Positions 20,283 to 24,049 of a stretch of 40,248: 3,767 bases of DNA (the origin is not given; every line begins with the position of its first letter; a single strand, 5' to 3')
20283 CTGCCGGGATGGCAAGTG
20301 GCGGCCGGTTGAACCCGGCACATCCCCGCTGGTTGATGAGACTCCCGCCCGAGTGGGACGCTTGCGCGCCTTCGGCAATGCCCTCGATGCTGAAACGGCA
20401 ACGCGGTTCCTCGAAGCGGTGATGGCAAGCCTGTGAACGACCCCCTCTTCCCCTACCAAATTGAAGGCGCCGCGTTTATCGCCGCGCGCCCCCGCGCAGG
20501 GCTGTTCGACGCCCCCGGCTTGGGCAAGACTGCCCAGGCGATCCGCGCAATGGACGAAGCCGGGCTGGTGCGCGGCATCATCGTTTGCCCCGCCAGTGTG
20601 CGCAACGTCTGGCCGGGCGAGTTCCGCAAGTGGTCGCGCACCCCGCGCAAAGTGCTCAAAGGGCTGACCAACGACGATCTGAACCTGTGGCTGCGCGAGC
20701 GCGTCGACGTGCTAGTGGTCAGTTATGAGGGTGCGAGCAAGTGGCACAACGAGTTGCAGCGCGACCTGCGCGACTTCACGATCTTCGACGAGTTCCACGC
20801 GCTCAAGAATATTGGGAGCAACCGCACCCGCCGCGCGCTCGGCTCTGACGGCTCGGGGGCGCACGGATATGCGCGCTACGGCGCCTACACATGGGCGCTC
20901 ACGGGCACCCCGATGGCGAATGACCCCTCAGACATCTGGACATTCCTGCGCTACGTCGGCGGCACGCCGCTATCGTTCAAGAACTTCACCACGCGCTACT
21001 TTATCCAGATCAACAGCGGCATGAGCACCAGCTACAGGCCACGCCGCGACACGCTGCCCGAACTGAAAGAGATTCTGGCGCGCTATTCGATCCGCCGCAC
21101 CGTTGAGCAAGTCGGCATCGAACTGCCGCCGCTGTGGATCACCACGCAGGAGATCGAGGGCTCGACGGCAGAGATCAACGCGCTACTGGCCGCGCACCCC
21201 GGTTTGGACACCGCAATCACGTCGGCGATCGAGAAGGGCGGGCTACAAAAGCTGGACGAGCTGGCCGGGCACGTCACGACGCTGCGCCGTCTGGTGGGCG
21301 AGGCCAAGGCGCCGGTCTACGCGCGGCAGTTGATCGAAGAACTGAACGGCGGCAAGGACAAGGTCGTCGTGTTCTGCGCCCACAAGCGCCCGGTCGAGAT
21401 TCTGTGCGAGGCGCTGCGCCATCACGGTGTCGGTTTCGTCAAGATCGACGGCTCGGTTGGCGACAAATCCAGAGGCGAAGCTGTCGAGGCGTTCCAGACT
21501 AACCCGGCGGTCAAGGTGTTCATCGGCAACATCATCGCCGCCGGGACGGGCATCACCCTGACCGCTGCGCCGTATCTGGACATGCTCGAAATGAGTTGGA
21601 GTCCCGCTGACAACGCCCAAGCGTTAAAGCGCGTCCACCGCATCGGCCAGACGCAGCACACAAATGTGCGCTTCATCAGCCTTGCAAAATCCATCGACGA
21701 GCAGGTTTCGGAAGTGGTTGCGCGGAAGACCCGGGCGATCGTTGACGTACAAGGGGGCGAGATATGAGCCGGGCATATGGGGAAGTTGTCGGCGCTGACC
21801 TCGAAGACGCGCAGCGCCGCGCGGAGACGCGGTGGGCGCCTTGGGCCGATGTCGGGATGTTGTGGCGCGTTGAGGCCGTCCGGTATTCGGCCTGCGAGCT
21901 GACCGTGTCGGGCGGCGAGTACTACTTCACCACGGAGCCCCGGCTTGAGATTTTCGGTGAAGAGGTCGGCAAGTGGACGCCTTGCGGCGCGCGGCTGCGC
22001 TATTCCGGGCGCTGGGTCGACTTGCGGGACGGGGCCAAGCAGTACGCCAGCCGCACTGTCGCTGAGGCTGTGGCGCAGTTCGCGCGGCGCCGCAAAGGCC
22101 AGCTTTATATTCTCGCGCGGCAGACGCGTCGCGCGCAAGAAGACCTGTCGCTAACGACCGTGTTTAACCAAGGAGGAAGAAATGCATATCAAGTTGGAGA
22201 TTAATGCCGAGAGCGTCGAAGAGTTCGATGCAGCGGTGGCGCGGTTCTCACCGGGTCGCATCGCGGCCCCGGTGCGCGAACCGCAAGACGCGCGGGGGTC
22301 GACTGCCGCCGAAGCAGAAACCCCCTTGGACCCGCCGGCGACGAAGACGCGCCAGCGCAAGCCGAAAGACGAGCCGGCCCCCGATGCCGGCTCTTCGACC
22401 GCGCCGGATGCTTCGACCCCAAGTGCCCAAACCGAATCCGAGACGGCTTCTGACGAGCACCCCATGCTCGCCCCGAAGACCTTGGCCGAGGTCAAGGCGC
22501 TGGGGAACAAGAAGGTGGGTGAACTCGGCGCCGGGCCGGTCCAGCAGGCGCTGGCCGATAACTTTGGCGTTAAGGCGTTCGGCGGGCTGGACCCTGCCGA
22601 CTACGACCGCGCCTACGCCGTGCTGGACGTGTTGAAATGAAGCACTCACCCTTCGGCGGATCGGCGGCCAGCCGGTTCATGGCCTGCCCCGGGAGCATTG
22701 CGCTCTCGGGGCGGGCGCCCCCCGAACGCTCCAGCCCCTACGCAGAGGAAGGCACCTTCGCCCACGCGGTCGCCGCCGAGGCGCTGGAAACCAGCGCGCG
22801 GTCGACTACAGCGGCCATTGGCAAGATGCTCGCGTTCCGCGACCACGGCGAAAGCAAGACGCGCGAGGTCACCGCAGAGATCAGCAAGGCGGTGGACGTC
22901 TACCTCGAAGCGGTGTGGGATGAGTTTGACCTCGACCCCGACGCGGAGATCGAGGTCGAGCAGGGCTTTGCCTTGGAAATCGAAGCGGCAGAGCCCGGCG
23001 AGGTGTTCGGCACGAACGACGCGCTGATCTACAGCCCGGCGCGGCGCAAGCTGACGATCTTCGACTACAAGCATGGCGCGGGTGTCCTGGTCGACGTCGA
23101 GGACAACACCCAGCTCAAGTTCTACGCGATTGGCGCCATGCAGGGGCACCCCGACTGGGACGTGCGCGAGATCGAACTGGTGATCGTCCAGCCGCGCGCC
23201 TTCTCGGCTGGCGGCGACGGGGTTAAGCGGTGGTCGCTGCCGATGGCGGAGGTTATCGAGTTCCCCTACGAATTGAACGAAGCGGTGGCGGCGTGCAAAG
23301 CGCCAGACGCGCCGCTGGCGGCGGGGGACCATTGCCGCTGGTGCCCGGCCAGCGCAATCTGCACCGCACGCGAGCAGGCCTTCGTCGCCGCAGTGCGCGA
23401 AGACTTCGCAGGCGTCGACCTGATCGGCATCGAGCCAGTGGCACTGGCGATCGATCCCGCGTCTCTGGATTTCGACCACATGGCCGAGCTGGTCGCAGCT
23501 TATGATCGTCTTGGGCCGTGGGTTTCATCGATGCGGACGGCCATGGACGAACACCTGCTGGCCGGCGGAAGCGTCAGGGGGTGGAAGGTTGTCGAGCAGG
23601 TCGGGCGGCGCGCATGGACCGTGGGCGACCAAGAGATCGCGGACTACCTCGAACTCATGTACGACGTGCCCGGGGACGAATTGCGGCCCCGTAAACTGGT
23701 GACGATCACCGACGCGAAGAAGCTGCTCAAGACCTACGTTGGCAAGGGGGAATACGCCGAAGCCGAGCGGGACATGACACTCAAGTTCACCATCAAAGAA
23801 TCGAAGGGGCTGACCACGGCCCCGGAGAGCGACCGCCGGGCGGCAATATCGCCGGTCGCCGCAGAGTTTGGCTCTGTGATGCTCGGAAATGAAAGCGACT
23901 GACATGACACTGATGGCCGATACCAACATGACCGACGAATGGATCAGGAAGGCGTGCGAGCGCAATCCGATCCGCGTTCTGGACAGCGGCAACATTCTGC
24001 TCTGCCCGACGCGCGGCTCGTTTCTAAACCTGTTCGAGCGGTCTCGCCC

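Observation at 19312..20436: Cytosine-5 methyltransferase locus is written in two extensively overlapping reading frames, both with family-like motifs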

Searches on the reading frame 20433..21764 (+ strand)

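Call 77: search_protein_families(library=ncbifam, proteins=[window:20433-21764:+], max_evalue=0.01)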
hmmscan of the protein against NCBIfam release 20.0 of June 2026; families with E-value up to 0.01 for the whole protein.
window:20433-21764:+ (444 aa): 13 families
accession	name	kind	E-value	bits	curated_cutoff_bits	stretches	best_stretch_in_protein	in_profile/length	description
NF058637.1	helic_SCO1167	equivalog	6.2e-25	87.4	1200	1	8-434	473-904/932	SCO1167/SCO6262 family helicase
NF053675.1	pilus_reg_Snf2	equivalog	2.6e-23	82.1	1100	1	24-442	608-1010/1029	pilus expression-regulating Snf2 family helicase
NF038318.1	DISARM_DrmD_b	equivalog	4.4e-13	48.3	950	1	7-178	32-208/868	DISARM system SNF2-like helicase DrmD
NF041790.1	anti-phage_ZorD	equivalog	3.7e-12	45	1500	1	340-412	955-1032/1035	type I Zorya anti-phage system protein ZorD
NF041062.1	DpdE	equivalog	1e-07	30.3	500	1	295-421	527-657/1048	protein DpdE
NF038317.1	DISARM_DrmD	equivalog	2.2e-07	29.6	610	1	305-436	503-646/1021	DISARM system SNF2-like helicase DrmD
NF008394.0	PRK11192.1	equivalog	0.00012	21.1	507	1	308-433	247-366/441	ATP-dependent RNA helicase SrmB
NF008744.0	PRK11776.1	equivalog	0.00016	20.4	524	1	309-413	243-339/460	ATP-dependent RNA helicase DbpA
NF042964.1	phospholipD_antiphage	equivalog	0.00033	19.1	1100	1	357-441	743-827/895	phospholipase D-like domain-containing anti-phage protein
NF002340.1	PRK01297.1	equivalog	0.00079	18.3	564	1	307-416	248-349/372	ATP-dependent RNA helicase RhlB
NF053710.1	RNA_heli_RhlE2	exception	0.00081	17.9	925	1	305-434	246-369/635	RNA helicase RhlE2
NF007882.0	PRK10590.1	equivalog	0.00088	18.3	743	1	305-410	240-339/456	ATP-dependent RNA helicase RhlE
NF053711.1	RNA_heli_RhlE1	exception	0.0014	17.4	750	1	309-409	245-337/434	RNA helicase RhlE1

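Call 78: search_protein_families(library=pfam, proteins=[window:20433-21764:+], max_evalue=0.001)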
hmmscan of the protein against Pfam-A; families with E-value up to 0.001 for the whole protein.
window:20433-21764:+ (444 aa): 3 families
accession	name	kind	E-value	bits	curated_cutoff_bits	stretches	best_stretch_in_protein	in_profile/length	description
PF00176.29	SNF2-rel_dom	-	3.7e-20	72.6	24.9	1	8-234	1-232/290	SNF2-related domain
PF00271.37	Helicase_C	-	4.5e-13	49.9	23.5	1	299-405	5-110/110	Helicase conserved C-terminal domain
PF04851.21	ResIII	-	0.00092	19.6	22.5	0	7-126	6-139/164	Type III restriction enzyme, res subunit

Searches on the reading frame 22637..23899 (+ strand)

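Call 78: search_protein_families(library=pfam, proteins=[window:22637-23899:+], max_evalue=0.001)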
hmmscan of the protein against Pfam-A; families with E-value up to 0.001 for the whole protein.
window:22637-23899:+ (421 aa): 2 families
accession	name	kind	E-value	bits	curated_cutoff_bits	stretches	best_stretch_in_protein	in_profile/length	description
PF10926.14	DUF2800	-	6.7e-65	220.1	21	1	3-401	1-367/368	Protein of unknown function (DUF2800)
PF12705.13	PDDEXK_1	-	3.6e-14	53.8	22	1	9-242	5-246/247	PD-(D/E)XK nuclease superfamily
